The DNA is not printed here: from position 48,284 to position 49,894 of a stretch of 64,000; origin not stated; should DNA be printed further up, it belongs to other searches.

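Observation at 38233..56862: ~18-gene translationally coupled minus-strand supercluster: cytoplasmic flavin/Fe-S module, membrane NapGH-like module and seven PQQ-like propeller paralogs, with no known terminal enzyme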

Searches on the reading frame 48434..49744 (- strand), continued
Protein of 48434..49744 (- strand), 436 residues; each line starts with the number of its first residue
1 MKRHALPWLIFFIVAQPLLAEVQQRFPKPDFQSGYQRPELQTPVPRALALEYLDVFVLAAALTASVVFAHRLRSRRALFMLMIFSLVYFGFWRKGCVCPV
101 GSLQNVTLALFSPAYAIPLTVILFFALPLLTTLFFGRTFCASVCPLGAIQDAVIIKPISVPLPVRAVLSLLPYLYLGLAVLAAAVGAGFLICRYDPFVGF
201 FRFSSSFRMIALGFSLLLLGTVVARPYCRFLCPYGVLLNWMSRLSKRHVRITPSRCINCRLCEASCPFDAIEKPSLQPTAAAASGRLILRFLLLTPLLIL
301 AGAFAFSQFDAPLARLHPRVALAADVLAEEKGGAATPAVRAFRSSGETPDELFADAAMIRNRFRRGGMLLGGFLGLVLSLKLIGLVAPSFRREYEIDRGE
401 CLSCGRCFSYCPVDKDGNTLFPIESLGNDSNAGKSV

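Call 10: find_encoding_contigs(protein=P0035, flank=10000, max_places=2)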
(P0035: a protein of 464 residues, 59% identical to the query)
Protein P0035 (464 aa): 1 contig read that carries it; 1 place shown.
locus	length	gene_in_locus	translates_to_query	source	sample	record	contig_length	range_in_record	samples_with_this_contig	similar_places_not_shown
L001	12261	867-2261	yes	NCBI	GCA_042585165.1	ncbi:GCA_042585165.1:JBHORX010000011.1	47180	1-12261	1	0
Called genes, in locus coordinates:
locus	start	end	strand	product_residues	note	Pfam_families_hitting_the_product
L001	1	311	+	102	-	?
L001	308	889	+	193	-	PF12838:Fer4_7 (faint), PF12837:Fer4_6 (faint)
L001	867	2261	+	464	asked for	PF25160:LdpA_Fe-S-bd (faint), PF12801:Fer4_5, PF00037:Fer4 (faint), PF12837:Fer4_6 (faint), PF12838:Fer4_7 (faint), PF13183:Fer4_8 (faint), PF13187:Fer4_9 (faint), PF12801:Fer4_5 (weak), +3 more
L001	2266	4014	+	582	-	PF13360:PQQ_2, PF13570:Beta-prop_ACSF4 (weak)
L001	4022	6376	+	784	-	PF01257:2Fe-2S_thioredx, PF01512:Complex1_51K, PF10589:NADH_4Fe-4S, PF00037:Fer4 (faint), PF12838:Fer4_7 (weak), PF13187:Fer4_9 (weak)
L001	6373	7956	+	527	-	PF13510:Fer2_4, PF14691:Fer4_20, PF01266:DAO (faint), PF07992:Pyr_redox_2 (weak), PF13450:NAD_binding_8 (weak)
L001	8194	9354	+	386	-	PF17005:WD40_like (faint), PF01011:PQQ (faint), PF13360:PQQ_2, PF13570:Beta-prop_ACSF4, PF24796:WDR55 (faint), PF25175:Beta-prop_WDR5 (faint), PF13360:PQQ_2, PF13570:Beta-prop_ACSF4, +3 more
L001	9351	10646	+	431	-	PF13439:Glyco_transf_4, PF00534:Glycos_transf_1, PF13692:Glyco_trans_1_4, PF13524:Glyco_trans_1_2 (weak)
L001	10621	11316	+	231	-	PF00005:ABC_tran, PF02463:SMC_N (faint), PF13304:AAA_21 (faint)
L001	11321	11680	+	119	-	-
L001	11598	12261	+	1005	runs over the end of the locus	PF02687:FtsX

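Call 11: find_encoding_contigs(protein=P0092, flank=10000, max_places=2)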
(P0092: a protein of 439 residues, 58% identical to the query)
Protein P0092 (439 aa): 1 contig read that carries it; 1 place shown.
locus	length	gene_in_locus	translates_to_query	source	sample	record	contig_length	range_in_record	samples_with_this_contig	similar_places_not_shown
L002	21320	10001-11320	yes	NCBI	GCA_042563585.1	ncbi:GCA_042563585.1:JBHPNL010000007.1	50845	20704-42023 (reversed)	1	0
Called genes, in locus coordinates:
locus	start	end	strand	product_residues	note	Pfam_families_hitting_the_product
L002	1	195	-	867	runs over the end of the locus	PF12704:MacB_PCD, PF02687:FtsX, PF12704:MacB_PCD, PF02687:FtsX (weak)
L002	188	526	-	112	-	PF03551:PadR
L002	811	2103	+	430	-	PF13360:PQQ_2 (weak), PF01011:PQQ (faint), PF13570:Beta-prop_ACSF4, PF25293:Beta-prop_EMC1_N (faint), PF13360:PQQ_2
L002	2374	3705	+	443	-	PF13570:Beta-prop_ACSF4 (faint), PF13360:PQQ_2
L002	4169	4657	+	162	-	-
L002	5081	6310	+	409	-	PF01011:PQQ, PF13360:PQQ_2, PF13570:Beta-prop_ACSF4, PF13360:PQQ_2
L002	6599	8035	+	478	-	PF13360:PQQ_2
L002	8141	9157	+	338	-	PF01436:NHL (faint)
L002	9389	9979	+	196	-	PF12838:Fer4_7 (faint), PF00037:Fer4 (faint), PF12837:Fer4_6 (faint)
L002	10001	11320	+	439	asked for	PF25160:LdpA_Fe-S-bd (faint), PF13484:Fer4_16 (faint), PF12801:Fer4_5, PF12838:Fer4_7 (faint), PF14697:Fer4_21 (faint), PF13183:Fer4_8 (faint), PF12801:Fer4_5 (weak), PF00037:Fer4 (weak), +1 more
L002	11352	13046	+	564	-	PF13360:PQQ_2, PF13570:Beta-prop_ACSF4, PF13360:PQQ_2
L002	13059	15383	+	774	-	PF01257:2Fe-2S_thioredx, PF00037:Fer4 (faint), PF01512:Complex1_51K, PF10589:NADH_4Fe-4S, PF12838:Fer4_7 (weak), PF14697:Fer4_21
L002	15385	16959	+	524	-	PF13510:Fer2_4, PF14691:Fer4_20, PF00890:FAD_binding_2 (weak), PF01266:DAO, PF01946:Thi4 (weak), PF03486:HI0933_like (weak), PF07992:Pyr_redox_2, PF13450:NAD_binding_8, +1 more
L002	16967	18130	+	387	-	-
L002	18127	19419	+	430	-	PF13579:Glyco_trans_4_4 (faint), PF13439:Glyco_transf_4, PF00534:Glycos_transf_1, PF13692:Glyco_trans_1_4, PF13524:Glyco_trans_1_2 (weak)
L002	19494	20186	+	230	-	PF00005:ABC_tran, PF02463:SMC_N (weak), PF13304:AAA_21 (faint)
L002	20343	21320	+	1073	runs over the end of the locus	PF02687:FtsX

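Call 14: find_related_loci(query=A1, collection=genome_contigs, flank=10000)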
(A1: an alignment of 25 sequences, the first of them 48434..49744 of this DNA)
Query A1 (436 aa) in genome_contigs; peptide patterns used: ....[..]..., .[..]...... (x = any residue, [..] = any of these).
600 stretches matched a pattern (row limit reached: there are more); 470 encode a relative of the query (tblastn E <= 1e-3); the best 80 are kept; 80 distinct loci.
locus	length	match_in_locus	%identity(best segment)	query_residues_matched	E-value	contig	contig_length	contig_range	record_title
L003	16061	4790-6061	59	2-415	2e-164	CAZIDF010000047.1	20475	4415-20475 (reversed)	MAG TPA_asm: uncultured Eubacteriales bacterium isolate SRP185410_co2_332 genome assembly, contig: NODE_3103_length_2047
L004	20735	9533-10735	60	19-415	1e-162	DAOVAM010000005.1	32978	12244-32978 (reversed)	MAG TPA_asm: Candidatus Aminicenantes bacterium isolate CSMAG_979 CSMAG_979_k141_508454_length_32978_cov_6.8091, whole g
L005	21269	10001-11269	59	3-415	2e-161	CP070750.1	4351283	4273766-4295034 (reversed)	MAG: Candidatus Aminicenantes bacterium isolate bin34 chromosome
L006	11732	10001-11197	59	21-415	9e-160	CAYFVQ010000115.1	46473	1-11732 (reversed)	MAG TPA_asm: uncultured Eubacteriales bacterium isolate ERP108616_co1_206 genome assembly, contig: k119_1798594, whole g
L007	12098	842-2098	57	1-414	1e-158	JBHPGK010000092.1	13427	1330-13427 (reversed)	Candidate division KSB1 bacterium isolate SAG AM-311-M08 NODE_92_length_13427_cov_31.591161, whole genome shotgun sequen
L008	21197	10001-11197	59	21-415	4e-158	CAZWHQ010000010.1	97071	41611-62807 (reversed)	MAG TPA_asm: uncultured Eubacteriales bacterium isolate binchicken_co275_153 genome assembly, contig: NODE_135_length_97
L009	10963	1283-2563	59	20-435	1e-156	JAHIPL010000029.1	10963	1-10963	MAG: Acidobacteria bacterium isolate KR13_S3.mb.68 KR13_S3.mb.68_k141_26477, whole genome shotgun sequence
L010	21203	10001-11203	59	17-414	2e-156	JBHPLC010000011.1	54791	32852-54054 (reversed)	Candidate division KSB1 bacterium isolate SAG AM-322-I22 AM-322-I22_NODE_11, whole genome shotgun sequence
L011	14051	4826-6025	58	20-415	2e-155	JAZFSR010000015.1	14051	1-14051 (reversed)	MAG: Candidatus Aminicenantaceae bacterium isolate BS2bin.13 BS2bin.13_15, whole genome shotgun sequence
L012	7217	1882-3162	58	1-425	2e-155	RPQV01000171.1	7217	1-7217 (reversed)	MAG: Calditrichaeota bacterium isolate metabat2.451 metabat2.451_Contig_135679, whole genome shotgun sequence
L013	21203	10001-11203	60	18-415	1e-154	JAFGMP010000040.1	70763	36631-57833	MAG: Candidatus Latescibacterota bacterium isolate Zod_Metabat.481 k87_565875, whole genome shotgun sequence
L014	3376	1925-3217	58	2-426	9e-162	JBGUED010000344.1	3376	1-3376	MAG: Candidatus Aminicenantaceae bacterium isolate 11D-13 NODE_344_length_3376_cov_2.446499, whole genome shotgun sequen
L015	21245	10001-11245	58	18-428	4e-153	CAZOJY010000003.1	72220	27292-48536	MAG TPA_asm: uncultured Eubacteriales bacterium isolate binchicken_co275_143 genome assembly, contig: NODE_267_length_72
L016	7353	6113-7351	56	1-410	8e-153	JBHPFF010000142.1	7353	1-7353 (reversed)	Candidatus Latescibacterota bacterium isolate SAG AM-311-I19 NODE_142_length_7353_cov_23.519868, whole genome shotgun se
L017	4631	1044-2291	60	8-415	3e-155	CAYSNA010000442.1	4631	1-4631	MAG TPA_asm: uncultured Cytophagia bacterium isolate SRP319275_co4_69 genome assembly, contig: NODE_16694_length_4631_co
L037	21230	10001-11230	50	9-416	3e-135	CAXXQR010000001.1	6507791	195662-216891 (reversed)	MAG: Prolixibacteraceae bacterium isolate 3ed26609-c477-498b-bae5-58c626e8666b genome assembly, contig: contig_1, whole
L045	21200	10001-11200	50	23-418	5e-134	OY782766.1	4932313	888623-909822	MAG: Prolixibacteraceae bacterium isolate 5a39d30b-952b-42cf-b5cf-364178b4285b genome assembly, chromosome: 1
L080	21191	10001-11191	53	24-416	2e-128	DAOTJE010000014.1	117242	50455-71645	MAG TPA_asm: Sedimentisphaerales bacterium isolate AMR_MDS_3007 NODE_133_length_117242_cov_37.831679, whole genome shotg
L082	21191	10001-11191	50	23-415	4e-128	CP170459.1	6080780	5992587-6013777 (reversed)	MAG: Verrucomicrobiota bacterium isolate tig00002468 chromosome, complete genome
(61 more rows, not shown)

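Call 20: search_solved_structures(query=window:48434-49744:-, max_evalue=0.01)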
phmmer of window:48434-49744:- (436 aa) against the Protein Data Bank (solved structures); distinct sequences matched with E-value up to 0.01: 30.
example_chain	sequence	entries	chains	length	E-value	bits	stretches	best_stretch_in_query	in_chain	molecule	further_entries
5t5i_F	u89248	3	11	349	1.7e-06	30.5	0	248-281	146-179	Tungsten formylmethanofuran dehydrogenase subunit fwdF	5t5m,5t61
9sw6_H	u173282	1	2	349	3.8e-06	29.4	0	248-276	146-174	Tungsten formylmethanofuran dehydrogenase, subunit F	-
9sfi_T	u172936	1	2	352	3.5e-05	26.2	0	247-273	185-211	4Fe-4S ferredoxin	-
7zm7_I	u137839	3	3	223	0.0011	21.2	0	250-276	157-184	Oxidoreductase-like protein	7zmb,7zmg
8qby_I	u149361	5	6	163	0.0012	21.1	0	251-272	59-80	NADH-quinone oxidoreductase subunit I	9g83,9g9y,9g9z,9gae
7tgh_S8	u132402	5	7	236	0.0018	20.5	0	250-281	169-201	NADH-ubiquinone oxidoreductase 1, chain, putative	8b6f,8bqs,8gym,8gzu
9iho_I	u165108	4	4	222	0.0025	20.1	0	251-271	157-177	NUIM (TYKY) subunit of mitochondrial NADH:ubiquinone oxidoreductase (Complex I)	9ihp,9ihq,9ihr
7b0n_I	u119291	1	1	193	0.0027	20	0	251-274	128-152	Subunit NUIM of protein NADH:Ubiquinone Oxidoreductase (Complex I)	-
7v2c_B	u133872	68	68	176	0.0028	19.9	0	253-273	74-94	NADH dehydrogenase [ubiquinone] iron-sulfur protein 8, mitochondrial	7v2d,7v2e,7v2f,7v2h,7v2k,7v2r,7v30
5xtb_B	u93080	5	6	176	0.0028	19.9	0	393-415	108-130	NADH dehydrogenase [ubiquinone] iron-sulfur protein 8, mitochondrial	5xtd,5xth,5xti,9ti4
9mqx_E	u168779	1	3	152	0.0029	19.9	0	233-274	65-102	Fe-S-cluster-containing hydrogenase subunit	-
7ar7_I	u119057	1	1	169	0.0029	19.8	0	393-415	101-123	NADH dehydrogenase [ubiquinone] iron-sulfur protein 8-A, mitochondrial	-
5lc5_I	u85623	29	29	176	0.003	19.8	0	253-273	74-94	NADH dehydrogenase [ubiquinone] iron-sulfur protein 8, mitochondrial | Mitochondrial complex I, TYKY subunit | NADH:ubiquinone oxidoreductase core subunit S8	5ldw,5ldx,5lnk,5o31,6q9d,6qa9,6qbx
7arc_I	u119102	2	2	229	0.0033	19.7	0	252-272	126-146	TYKY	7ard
8iuf_S8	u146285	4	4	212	0.0034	19.6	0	254-275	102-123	NDUFS8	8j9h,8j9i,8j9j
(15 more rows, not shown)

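Call 43: search_protein_families(library=pfam, proteins=[L037:15760-16137:+, L037:17806-18765:+, L045:15499-15870:+, L045:17660-18121:+, L080:3211-6591:+, L001:11321-11680:+, L082:5134-6252:+, L082:3242-4546:+, L082:1699-3252:+, L037:286-1281:+], max_evalue=0.001)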
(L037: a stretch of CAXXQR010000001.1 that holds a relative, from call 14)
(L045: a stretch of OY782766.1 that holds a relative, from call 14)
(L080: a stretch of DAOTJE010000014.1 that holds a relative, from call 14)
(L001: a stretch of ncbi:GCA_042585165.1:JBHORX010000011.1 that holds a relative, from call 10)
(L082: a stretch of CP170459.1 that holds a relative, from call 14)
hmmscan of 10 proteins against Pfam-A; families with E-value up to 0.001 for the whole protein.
L037:15760-16137:+ (125 aa): 1 family
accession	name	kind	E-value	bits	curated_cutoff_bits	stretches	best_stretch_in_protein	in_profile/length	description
PF05635.17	23S_rRNA_IVP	-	6.5e-26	91.1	33.8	1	5-109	1-105/106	23S rRNA-intervening sequence protein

L037:17806-18765:+ (319 aa): 1 family
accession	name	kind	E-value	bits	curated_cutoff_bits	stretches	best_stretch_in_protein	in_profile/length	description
PF06283.17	ThuA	-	1.4e-28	101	33.4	1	96-291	47-209/209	Trehalose utilisation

L045:15499-15870:+ (123 aa): 1 family
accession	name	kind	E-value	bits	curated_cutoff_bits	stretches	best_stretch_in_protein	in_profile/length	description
PF05635.17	23S_rRNA_IVP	-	6.7e-23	81.4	33.8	1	6-109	2-105/106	23S rRNA-intervening sequence protein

L045:17660-18121:+ (153 aa): 1 family
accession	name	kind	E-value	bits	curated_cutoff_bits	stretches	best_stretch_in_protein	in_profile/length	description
PF01797.21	Y1_Tnp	-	1.3e-25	90.3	23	1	5-119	2-121/121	Transposase IS200 like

L080:3211-6591:+ (1126 aa): 2 families
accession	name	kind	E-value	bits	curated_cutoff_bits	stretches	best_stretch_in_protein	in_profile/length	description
PF02687.27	FtsX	-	3.8e-19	69.4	25.5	2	527-650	3-120/120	FtsX-like permease C-terminal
PF12704.14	MacB_PCD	-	1.7e-09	38.7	27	1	41-264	4-205/207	MacB-like periplasmic core domain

L001:11321-11680:+ (119 aa): 0 families

L082:5134-6252:+ (372 aa): 1 family
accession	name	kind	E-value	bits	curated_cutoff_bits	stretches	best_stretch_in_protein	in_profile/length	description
PF01244.27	Peptidase_M19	-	1.6e-54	185.6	26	1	11-368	4-318/319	Membrane dipeptidase (Peptidase family M19)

L082:3242-4546:+ (434 aa): 1 family
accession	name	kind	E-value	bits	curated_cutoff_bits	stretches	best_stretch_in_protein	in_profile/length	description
PF03576.19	Peptidase_S58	-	7.5e-111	370.9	23.9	1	90-414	1-306/307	Peptidase family S58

L082:1699-3252:+ (517 aa): 2 families
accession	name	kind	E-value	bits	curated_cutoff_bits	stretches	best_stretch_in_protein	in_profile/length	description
PF00501.34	AMP-binding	-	9.4e-94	314.8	29.9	1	31-379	3-384/384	AMP-binding enzyme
PF13193.12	AMP-binding_C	-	2.7e-20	73.5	24.5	1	429-504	1-76/76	AMP-binding enzyme C-terminal domain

L037:286-1281:+ (331 aa): 3 families
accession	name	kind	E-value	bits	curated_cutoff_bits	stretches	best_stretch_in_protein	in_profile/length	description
PF07168.17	Ureide_permease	-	1.6e-20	73.7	27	2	170-327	198-357/359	Ureide permease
PF06800.18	Sugar_transport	-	5.2e-07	29.8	26.3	1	15-323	4-275/280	Sugar transport protein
PF07857.17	TMEM144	-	1.3e-05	24.8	26.2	1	170-326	177-328/332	Transmembrane family, TMEM144 of transporters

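Call 84: search_protein_representatives(protein=window:48434-49744:-)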
Query: 436 residues. Proteins with E-value up to 0.001 (for the whole library): 3678; up to 1e-10: 1246; up to 1e-30: 397. The best 150 are listed.
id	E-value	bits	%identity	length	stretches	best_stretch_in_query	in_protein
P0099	1.7e-157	541.3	58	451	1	11-415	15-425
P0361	7.7e-128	443.6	53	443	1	23-416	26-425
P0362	8.1e-122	423.7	47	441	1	5-417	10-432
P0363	3.6e-121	421.6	49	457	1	4-414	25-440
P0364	4.1e-120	418.1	50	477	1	9-414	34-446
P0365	1.0e-117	410.2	52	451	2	11-366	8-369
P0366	1.1e-116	406.8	51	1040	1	20-415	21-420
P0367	2.6e-116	405.5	51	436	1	20-413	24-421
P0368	1.0e-115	403.6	49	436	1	21-427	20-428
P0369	1.7e-112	393.0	49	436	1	10-415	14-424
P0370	1.2e-111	390.2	47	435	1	6-418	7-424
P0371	1.2e-111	390.2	46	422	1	11-415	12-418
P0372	2.4e-111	389.2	49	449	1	6-415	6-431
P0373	1.8e-110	386.3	49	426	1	19-415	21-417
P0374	1.4e-109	383.4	49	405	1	24-415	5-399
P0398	2.6e-103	362.8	45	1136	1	8-415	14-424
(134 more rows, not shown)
